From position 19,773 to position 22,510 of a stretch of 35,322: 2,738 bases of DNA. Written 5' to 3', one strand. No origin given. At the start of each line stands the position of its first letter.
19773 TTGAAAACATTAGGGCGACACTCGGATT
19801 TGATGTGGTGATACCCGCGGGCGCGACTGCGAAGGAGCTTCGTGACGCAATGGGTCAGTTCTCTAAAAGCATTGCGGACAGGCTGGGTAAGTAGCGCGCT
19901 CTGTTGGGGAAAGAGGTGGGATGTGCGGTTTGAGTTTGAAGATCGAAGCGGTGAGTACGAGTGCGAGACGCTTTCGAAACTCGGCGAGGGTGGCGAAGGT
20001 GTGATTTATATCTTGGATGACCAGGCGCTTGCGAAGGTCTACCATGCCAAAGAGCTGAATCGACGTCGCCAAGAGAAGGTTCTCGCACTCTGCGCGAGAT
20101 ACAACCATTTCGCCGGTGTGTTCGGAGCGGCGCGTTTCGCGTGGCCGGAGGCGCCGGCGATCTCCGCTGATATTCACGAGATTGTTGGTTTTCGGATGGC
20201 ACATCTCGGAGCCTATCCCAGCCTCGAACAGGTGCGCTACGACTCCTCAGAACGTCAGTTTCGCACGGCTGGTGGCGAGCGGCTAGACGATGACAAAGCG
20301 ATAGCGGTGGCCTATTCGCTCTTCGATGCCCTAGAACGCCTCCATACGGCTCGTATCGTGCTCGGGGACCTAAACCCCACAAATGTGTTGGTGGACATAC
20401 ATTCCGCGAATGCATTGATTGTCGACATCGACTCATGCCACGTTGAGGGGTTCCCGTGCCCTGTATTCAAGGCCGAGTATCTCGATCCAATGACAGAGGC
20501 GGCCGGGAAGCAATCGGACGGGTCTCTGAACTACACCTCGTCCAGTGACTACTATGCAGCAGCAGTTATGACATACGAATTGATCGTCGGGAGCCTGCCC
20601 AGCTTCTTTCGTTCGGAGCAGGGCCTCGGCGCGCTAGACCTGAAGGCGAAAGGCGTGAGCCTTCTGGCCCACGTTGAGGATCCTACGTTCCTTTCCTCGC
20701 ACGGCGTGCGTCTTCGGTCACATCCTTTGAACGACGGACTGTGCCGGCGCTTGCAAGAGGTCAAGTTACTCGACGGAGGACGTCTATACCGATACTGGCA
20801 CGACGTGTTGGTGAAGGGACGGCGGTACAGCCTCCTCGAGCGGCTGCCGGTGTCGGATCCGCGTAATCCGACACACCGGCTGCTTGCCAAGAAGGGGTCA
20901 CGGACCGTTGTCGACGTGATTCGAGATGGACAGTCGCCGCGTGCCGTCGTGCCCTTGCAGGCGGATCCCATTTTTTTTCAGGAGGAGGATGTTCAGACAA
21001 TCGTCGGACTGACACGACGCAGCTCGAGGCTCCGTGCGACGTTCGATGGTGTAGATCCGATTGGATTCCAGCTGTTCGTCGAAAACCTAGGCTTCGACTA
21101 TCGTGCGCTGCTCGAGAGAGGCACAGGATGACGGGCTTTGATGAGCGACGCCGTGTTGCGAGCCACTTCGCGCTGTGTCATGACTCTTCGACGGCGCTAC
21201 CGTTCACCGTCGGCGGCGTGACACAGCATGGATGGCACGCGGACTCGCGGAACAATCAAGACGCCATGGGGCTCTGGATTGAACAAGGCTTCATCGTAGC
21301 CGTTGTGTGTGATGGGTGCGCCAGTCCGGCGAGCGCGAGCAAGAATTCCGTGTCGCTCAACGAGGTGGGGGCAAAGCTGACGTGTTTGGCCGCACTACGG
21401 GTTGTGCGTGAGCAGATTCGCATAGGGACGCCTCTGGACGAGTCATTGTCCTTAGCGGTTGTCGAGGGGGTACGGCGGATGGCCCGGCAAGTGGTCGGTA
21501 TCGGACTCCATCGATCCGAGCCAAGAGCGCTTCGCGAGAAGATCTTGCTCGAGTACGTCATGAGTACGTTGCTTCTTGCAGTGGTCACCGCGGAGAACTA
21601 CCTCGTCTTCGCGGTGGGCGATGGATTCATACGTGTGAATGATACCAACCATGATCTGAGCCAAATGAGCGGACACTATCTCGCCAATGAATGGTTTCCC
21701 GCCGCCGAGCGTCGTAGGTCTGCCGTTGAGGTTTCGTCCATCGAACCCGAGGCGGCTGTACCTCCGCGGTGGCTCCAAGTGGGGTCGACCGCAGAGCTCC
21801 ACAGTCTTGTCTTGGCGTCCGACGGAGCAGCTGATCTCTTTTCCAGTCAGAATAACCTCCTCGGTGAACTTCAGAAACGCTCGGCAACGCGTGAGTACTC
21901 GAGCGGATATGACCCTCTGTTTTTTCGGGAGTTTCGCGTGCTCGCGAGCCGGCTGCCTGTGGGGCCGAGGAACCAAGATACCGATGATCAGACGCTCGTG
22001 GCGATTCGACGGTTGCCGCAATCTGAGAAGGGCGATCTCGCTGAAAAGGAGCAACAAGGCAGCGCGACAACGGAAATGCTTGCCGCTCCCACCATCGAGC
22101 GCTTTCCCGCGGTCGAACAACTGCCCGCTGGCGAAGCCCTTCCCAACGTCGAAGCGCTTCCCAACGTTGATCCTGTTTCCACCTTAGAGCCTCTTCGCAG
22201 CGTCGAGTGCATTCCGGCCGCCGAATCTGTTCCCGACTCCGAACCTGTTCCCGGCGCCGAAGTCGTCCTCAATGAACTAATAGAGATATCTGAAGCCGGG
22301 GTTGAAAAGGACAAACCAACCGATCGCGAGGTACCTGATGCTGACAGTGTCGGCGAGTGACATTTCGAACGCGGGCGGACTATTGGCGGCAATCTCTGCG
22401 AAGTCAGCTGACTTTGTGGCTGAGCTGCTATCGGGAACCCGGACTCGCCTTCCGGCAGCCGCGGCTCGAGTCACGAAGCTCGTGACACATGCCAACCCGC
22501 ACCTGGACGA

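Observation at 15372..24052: Candidate undescribed multi-gene conflict system: TerY-P triad embedded in one operon with a radical SAM, coiled-coil protein, pseudo-AAA/ClpB-type ATPase and a MYG1/DHH-like protein, bracketed by two Zn-ribbon mini-ORFs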

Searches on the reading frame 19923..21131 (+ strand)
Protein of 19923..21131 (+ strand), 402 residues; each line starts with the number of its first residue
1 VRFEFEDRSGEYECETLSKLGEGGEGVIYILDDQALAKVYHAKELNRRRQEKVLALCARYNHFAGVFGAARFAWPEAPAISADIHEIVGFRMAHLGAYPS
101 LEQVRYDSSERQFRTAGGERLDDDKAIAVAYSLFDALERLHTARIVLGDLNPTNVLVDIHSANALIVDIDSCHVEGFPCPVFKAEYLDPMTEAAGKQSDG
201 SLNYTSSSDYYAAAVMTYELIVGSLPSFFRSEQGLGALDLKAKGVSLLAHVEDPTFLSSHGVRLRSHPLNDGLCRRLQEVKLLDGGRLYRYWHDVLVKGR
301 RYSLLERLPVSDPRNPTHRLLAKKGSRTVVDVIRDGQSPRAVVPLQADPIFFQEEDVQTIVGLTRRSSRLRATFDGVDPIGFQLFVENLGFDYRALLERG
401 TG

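Call 5: search_protein_families(library=pfam, proteins=[window:19923-21131:+], max_evalue=0.01)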
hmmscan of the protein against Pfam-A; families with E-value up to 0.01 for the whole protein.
window:19923-21131:+ (402 aa): 1 family
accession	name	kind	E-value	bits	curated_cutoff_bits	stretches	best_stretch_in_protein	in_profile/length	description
PF00069.31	Pkinase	-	1.2e-09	38.4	31.7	1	120-233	94-203/263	Protein kinase domain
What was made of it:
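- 19923..21131 (+): Ser/Thr protein kinase, 402 aa, with catalytic residues conserved (G-loop, K38, D149/N154, D168xD170). It has no fused Zn ribbon or OB fold. Pfam Pkinase 38.4 bits, above the 31.7 cut-off (call 5).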

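Call 6: search_protein_families(library=padloc, proteins=[window:19923-21131:+], max_evalue=0.01)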
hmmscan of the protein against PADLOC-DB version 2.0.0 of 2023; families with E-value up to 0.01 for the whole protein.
window:19923-21131:+ (402 aa): 18 families
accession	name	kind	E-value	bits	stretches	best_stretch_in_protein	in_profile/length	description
PDLC04053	PD-T4-6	-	1.2e-09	36.1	1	9-226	8-210/311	-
PDLC04042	PD-T4-6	-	4e-08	31.2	1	83-237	70-222/292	-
PDLC04043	PD-T4-6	-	5.4e-08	30.3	1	8-232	13-220/452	-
PDLC04047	PD-T4-6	-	5.2e-07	27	1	16-226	14-211/327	-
PDLC04138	mad6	-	7.2e-07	26.5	1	116-158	145-187/659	mads_6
PDLC04054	PD-T4-6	-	1.6e-06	25.8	1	17-226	15-212/347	-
PDLC03921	MkoA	-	1.6e-06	24.1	1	115-173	580-636/1607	-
PDLC04048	PD-T4-6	-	1.7e-06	25.7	1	18-226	16-211/354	-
PDLC04061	PD-T4-6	-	2.6e-06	25.2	1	118-158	114-154/510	-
PDLC04041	PD-T4-6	-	5.4e-06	23.9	1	120-241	125-248/443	-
PDLC04060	PD-T4-6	-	1e-05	22.6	1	119-226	103-208/486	-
PDLC03920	MkoA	-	1.7e-05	21.3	1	118-222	116-222/1112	-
PDLC04059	PD-T4-6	-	0.0004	17.6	1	121-172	107-158/433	-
PDLC02513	PglW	-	0.00075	14.8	1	118-234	565-676/1413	PglW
PDLC04049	PD-T4-6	-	0.0018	15.1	0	119-168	109-159/442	-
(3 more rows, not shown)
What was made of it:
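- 19923..21131 (+): PADLOC PD-T4-6 and MkoA kinase-region hits (call 6).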

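Call 7: search_protein_families(library=ncbifam, proteins=[window:19923-21131:+], max_evalue=0.01)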
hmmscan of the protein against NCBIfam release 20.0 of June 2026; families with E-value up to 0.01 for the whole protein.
window:19923-21131:+ (402 aa): 7 families
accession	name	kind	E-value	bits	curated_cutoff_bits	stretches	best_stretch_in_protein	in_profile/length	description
NF038150.1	lanthi_synth_IV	equivalog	6.3e-09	34.7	650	1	111-232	286-401/851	class IV lanthionine synthetase LanL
NF047741.1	antiphage_MADS6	equivalog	3.8e-08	32.3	460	1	119-226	294-402/612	methylation-associated defense system protein kinase MAD6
NF038151.1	lanthi_synth_III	equivalog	4.6e-05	22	575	1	125-173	337-384/833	class III lanthionine synthetase LanKC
NF033483.0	PknB_PASTA_kin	equivalog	9e-05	21.7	450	0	119-158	102-141/563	Stk1 family PASTA domain-containing Ser/Thr kinase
NF058632.1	SerThrKinPrkT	equivalog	0.0019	17.2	280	0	132-171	125-164/322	serine/threonine protein kinase PrkT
NF033442.0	BREX_PglW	equivalog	0.0034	15.1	990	1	131-228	616-711/1391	BREX system serine/threonine kinase PglW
NF002475.0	PRK01723.1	equivalog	0.0051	15.9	142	1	136-188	155-205/241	3-deoxy-D-manno-octulosonic acid kinase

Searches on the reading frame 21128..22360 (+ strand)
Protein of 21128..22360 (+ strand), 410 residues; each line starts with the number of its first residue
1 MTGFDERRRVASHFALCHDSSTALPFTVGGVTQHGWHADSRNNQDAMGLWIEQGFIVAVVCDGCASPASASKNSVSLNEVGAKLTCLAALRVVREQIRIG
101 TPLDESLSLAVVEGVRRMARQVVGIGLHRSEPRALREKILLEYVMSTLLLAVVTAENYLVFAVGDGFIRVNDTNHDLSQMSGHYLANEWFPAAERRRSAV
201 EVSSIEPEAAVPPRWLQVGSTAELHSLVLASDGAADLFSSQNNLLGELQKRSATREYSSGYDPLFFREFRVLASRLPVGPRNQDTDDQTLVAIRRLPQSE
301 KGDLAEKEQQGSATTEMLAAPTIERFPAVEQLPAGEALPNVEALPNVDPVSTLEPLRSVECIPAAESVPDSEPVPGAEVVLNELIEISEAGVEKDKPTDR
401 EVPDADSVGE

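Call 5: search_protein_families(library=pfam, proteins=[window:21128-22360:+], max_evalue=0.01)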
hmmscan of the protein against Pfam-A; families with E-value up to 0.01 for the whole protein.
window:21128-22360:+ (410 aa): 1 family
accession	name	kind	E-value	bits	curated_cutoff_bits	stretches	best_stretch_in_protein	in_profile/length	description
PF13672.11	PP2C_2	-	1.8e-17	64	24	1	40-248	9-188/209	Protein phosphatase 2C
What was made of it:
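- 21128..22360 (+): PP2C phosphatase, 410 aa, with conserved metal-binding Asp residues and a variable acidic/Pro-rich repeat tail. Pfam PP2C_2 1.8e-17 (call 5).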

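Call 6: search_protein_families(library=padloc, proteins=[window:21128-22360:+], max_evalue=0.01)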
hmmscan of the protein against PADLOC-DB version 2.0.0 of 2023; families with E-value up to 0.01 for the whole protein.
window:21128-22360:+ (410 aa): 1 family
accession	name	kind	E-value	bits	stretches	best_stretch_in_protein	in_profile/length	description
PDLC04518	PDC-M21C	-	0.0078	13.5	0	39-74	14-50/243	-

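Call 7: search_protein_families(library=ncbifam, proteins=[window:21128-22360:+], max_evalue=0.01)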
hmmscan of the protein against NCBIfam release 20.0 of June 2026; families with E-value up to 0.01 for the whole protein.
window:21128-22360:+ (410 aa): 0 families
